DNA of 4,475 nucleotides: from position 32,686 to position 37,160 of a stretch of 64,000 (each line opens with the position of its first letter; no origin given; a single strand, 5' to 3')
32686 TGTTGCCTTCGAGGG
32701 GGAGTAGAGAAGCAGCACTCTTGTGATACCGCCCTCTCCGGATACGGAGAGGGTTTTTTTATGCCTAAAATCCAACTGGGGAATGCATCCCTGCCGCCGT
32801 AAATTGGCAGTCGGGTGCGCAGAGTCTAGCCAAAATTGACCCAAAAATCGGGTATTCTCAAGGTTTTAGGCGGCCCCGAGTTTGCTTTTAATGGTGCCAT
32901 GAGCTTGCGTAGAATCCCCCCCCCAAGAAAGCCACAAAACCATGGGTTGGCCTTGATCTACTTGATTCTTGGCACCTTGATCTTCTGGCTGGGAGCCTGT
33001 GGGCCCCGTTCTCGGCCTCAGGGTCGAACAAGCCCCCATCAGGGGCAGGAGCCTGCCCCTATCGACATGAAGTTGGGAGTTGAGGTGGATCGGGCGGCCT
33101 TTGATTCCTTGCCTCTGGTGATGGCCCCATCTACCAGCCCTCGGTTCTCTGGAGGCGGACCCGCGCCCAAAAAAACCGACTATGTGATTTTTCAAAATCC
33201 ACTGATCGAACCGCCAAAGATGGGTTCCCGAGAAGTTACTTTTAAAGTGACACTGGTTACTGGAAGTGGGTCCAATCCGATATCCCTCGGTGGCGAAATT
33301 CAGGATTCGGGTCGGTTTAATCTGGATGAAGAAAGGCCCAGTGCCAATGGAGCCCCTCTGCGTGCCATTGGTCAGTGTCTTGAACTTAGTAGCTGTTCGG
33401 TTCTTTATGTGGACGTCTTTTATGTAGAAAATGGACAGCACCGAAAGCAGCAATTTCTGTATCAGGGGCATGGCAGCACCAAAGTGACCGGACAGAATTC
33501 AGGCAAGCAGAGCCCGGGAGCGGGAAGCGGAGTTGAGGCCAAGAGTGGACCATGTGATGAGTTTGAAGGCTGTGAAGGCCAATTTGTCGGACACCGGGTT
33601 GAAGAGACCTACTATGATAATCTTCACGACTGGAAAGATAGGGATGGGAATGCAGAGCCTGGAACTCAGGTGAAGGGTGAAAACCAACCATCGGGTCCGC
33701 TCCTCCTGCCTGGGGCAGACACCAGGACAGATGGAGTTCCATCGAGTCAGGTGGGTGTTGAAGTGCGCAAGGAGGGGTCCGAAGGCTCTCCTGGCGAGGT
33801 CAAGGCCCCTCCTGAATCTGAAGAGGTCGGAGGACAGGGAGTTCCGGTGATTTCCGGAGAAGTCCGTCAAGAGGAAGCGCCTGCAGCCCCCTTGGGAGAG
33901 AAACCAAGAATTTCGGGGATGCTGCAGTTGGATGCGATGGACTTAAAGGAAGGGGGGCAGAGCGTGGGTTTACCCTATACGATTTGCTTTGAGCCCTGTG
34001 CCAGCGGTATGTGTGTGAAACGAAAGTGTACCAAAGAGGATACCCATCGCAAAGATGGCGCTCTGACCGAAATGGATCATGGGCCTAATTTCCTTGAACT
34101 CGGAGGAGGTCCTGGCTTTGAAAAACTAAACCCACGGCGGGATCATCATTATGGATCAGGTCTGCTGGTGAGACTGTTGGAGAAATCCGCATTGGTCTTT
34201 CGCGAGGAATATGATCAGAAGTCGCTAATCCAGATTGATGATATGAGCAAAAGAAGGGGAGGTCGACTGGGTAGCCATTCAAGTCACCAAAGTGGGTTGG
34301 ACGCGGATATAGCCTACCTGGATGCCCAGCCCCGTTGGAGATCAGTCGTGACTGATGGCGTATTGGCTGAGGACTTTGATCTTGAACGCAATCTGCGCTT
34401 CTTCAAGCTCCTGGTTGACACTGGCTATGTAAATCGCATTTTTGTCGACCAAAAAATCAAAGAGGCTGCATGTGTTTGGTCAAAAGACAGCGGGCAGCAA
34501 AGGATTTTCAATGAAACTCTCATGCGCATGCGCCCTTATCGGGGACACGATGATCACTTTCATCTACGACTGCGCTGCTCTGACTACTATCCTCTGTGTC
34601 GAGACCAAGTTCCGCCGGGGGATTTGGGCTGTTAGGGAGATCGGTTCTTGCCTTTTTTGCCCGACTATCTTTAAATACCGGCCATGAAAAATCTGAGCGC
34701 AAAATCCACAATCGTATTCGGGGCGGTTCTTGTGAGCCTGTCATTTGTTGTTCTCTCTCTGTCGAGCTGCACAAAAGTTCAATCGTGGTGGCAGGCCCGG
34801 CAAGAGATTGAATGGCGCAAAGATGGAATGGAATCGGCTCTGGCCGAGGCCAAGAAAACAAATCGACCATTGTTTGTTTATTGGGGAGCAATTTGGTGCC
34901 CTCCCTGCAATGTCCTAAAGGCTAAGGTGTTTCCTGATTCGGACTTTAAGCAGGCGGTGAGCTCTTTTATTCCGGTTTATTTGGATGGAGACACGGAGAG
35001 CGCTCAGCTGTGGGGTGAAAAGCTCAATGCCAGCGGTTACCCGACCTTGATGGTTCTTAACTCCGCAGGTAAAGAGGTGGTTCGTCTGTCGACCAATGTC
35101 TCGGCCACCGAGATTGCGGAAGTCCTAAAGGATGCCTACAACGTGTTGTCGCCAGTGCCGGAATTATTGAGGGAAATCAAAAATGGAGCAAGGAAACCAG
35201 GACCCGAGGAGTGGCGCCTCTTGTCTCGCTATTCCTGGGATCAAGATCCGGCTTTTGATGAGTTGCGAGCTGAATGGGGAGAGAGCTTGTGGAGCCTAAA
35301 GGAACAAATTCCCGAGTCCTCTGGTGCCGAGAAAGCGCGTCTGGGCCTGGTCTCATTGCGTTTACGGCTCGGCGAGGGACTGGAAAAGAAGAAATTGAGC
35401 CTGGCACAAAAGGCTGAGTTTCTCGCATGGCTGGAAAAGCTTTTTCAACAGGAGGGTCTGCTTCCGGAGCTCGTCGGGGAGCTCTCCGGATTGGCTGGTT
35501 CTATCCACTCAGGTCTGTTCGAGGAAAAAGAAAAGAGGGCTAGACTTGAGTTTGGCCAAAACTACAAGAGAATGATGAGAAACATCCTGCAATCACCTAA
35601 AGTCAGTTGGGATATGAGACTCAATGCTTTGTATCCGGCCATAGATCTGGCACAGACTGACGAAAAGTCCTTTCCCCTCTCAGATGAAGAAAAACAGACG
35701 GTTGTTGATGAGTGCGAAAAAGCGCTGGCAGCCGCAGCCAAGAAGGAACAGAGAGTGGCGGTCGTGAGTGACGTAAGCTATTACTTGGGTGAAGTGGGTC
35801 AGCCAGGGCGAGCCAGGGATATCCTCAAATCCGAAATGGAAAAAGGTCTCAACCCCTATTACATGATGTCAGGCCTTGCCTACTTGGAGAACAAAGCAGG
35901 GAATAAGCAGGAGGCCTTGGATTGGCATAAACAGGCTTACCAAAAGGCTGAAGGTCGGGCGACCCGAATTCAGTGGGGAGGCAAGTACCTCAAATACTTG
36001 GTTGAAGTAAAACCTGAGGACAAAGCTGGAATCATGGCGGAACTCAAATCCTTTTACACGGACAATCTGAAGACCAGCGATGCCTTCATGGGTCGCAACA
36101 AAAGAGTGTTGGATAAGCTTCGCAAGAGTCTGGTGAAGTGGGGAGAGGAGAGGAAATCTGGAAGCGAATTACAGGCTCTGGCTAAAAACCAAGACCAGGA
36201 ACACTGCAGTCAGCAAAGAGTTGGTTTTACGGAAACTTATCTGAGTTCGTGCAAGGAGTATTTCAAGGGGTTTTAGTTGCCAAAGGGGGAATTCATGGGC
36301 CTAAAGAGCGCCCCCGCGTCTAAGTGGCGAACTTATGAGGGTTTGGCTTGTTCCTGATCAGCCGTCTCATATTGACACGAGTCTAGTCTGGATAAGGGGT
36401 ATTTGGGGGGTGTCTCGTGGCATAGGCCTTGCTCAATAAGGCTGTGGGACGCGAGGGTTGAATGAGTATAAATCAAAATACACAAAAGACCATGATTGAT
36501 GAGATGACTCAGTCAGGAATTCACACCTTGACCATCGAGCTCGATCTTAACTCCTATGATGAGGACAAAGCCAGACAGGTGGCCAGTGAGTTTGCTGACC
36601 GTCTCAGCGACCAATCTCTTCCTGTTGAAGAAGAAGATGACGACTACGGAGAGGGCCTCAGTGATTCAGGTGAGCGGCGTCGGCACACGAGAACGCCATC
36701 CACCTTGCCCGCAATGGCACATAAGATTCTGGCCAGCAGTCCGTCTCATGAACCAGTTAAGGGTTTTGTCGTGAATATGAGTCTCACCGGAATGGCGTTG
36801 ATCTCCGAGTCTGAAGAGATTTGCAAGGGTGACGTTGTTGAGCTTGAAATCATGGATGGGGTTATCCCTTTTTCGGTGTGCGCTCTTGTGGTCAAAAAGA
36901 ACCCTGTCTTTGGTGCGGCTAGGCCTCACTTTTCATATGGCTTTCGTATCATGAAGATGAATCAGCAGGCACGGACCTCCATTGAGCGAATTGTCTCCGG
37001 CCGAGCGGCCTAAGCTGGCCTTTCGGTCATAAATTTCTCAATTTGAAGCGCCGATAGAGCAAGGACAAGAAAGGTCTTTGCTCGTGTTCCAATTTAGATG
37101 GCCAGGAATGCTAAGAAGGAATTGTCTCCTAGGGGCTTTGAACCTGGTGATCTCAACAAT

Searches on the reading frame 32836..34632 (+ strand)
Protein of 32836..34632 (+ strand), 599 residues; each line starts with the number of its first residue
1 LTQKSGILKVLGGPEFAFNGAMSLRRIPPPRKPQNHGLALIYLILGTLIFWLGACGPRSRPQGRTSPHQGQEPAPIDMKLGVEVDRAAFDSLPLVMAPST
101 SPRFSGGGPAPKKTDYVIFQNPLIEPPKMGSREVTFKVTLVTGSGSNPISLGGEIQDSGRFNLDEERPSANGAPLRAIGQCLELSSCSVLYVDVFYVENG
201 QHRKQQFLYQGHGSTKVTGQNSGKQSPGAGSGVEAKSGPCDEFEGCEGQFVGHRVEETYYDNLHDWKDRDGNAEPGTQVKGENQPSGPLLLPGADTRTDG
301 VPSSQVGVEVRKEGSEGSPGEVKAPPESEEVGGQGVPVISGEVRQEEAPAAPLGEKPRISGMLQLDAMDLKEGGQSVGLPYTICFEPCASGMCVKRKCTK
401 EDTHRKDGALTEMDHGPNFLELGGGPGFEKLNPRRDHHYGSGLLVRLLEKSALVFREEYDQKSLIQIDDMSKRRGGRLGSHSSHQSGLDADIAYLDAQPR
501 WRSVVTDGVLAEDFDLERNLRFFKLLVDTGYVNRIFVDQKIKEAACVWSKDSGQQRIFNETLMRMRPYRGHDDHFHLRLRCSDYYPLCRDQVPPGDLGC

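Call 85: search_protein_families(library=pfam, proteins=[window:32836-34632:+], max_evalue=0.001)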
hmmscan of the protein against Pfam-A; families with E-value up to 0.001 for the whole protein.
window:32836-34632:+ (599 aa): 1 family
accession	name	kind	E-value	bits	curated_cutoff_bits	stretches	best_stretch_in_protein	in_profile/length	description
PF03411.18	Peptidase_M74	-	6.9e-26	91.7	25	1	425-596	20-201/240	Penicillin-insensitive murein endopeptidase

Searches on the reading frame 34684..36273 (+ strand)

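Call 85: search_protein_families(library=pfam, proteins=[window:34684-36273:+], max_evalue=0.001)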
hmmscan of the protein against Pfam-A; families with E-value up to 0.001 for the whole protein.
window:34684-36273:+ (530 aa): 4 families
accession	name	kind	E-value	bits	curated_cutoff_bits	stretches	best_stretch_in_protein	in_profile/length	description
PF13899.12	Thioredoxin_7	-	1.8e-15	57.3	27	1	48-126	5-82/83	Thioredoxin-like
PF13098.12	Thioredoxin_2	-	1.8e-09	38.3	27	1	56-148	1-104/104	Thioredoxin-like domain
PF03190.21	Thioredox_DsbH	-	7.4e-07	29.7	27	1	38-103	16-81/163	Protein of unknown function, DUF255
PF00085.26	Thioredoxin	-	0.00027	21.3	23.5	1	57-149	15-102/103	Thioredoxin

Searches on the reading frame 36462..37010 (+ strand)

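Call 85: search_protein_families(library=pfam, proteins=[window:36462-37010:+], max_evalue=0.001)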
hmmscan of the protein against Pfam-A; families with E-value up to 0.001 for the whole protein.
window:36462-37010:+ (183 aa): 1 family
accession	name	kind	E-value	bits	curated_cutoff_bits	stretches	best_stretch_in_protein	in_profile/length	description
PF07238.19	PilZ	-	6.6e-10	39.7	22.5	1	71-178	1-100/102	PilZ domain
